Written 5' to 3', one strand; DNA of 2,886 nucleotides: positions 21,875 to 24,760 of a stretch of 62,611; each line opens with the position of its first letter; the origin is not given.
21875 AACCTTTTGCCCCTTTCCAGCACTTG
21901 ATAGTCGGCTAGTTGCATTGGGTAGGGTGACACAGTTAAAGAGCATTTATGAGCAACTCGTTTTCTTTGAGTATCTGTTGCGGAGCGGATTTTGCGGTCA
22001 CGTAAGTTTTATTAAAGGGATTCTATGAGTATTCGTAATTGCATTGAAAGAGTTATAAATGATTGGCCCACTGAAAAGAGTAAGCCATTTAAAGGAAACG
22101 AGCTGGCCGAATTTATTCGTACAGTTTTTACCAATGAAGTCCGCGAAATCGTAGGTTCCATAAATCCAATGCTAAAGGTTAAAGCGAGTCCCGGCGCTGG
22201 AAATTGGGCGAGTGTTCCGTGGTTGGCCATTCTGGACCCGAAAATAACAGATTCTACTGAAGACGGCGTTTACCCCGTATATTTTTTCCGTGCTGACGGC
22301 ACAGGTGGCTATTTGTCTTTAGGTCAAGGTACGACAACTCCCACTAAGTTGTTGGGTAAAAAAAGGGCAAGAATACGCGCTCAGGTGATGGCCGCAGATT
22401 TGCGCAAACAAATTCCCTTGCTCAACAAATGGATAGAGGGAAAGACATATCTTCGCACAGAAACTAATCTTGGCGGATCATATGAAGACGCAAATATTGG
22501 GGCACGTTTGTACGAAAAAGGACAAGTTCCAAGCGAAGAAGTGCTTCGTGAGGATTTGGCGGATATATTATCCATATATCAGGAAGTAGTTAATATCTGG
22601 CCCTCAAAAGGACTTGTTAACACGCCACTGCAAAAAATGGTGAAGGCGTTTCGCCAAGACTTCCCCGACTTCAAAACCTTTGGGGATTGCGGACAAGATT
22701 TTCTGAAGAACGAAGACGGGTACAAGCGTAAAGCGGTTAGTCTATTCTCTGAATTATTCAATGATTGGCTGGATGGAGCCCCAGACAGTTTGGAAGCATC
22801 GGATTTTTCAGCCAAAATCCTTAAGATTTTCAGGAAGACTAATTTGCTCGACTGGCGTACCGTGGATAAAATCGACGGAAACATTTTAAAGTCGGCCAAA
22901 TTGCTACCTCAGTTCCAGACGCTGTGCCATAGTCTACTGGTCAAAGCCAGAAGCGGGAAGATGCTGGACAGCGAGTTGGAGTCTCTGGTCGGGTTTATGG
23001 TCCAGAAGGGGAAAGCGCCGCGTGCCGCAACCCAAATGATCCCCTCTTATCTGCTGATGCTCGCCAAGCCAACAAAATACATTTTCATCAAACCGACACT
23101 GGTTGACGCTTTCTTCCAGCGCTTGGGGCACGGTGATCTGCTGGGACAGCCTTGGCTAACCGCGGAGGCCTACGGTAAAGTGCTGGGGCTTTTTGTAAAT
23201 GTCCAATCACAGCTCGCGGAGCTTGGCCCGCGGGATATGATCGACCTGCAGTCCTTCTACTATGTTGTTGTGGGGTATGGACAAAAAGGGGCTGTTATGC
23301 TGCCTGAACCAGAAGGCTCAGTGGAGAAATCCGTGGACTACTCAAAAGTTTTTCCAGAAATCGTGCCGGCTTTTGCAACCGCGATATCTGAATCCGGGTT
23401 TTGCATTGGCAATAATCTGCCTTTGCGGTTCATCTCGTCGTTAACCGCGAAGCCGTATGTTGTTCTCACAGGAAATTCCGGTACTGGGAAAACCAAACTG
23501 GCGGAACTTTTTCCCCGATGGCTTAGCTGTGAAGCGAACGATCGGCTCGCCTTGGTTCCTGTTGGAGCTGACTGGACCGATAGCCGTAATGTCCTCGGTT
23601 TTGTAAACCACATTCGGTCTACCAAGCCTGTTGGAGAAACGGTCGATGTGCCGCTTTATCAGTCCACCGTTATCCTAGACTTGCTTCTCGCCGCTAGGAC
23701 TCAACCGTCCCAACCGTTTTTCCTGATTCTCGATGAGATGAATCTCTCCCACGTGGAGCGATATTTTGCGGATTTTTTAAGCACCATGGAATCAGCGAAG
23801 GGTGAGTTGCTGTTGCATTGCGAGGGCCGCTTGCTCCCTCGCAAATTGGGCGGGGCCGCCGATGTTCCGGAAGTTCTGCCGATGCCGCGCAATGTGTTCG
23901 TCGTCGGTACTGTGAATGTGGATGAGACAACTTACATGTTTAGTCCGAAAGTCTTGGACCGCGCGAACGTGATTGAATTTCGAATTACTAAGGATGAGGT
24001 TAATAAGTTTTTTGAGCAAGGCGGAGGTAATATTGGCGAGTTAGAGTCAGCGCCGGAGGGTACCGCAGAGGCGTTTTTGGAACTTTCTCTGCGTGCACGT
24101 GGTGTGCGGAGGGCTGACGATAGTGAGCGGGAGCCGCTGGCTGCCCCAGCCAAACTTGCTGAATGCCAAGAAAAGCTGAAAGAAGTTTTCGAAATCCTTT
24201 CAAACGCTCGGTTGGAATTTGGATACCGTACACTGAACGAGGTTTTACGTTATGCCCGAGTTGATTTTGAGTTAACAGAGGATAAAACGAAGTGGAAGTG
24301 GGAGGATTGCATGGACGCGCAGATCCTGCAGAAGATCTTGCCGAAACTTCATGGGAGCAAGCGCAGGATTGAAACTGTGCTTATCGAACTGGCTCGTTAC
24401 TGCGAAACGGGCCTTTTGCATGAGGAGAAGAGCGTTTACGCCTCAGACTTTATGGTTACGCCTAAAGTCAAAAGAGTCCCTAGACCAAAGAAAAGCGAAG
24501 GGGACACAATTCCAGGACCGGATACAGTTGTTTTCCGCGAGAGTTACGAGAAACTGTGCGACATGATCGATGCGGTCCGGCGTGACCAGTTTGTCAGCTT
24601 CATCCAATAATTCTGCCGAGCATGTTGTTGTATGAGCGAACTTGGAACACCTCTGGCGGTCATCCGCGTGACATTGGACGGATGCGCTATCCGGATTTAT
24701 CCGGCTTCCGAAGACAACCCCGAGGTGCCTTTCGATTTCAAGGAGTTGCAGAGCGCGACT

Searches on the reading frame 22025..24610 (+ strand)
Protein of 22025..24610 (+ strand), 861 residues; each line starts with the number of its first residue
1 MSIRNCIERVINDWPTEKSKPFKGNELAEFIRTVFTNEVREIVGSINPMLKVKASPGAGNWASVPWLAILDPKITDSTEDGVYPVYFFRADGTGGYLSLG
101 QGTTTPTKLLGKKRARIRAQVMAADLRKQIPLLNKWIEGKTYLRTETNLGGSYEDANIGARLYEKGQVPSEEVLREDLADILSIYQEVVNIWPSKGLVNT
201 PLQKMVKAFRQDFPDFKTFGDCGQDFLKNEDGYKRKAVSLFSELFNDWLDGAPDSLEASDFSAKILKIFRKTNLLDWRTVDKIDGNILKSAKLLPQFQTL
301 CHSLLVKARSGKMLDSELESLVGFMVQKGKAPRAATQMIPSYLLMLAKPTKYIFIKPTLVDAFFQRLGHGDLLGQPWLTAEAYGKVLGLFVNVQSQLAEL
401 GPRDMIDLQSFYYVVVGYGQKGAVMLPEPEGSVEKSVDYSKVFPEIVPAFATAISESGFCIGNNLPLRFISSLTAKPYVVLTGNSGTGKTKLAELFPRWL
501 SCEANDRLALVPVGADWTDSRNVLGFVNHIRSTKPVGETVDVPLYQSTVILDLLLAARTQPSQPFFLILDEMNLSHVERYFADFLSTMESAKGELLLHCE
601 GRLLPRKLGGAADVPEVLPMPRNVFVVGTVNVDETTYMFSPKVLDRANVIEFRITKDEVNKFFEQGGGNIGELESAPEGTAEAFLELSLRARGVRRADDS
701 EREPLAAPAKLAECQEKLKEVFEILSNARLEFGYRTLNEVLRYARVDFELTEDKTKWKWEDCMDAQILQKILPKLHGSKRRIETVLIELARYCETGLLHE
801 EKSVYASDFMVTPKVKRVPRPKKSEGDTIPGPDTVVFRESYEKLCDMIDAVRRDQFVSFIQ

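Call 56: search_protein_families(library=pfam, proteins=[window:22025-24610:+], max_evalue=0.0001)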
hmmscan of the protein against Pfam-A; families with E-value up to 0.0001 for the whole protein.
window:22025-24610:+ (861 aa): 1 family
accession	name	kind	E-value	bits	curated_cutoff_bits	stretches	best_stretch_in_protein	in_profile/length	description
PF12102.13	MrcB_N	-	7.3e-49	166.3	25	1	9-189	1-182/183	MrcB-like, N-terminal domain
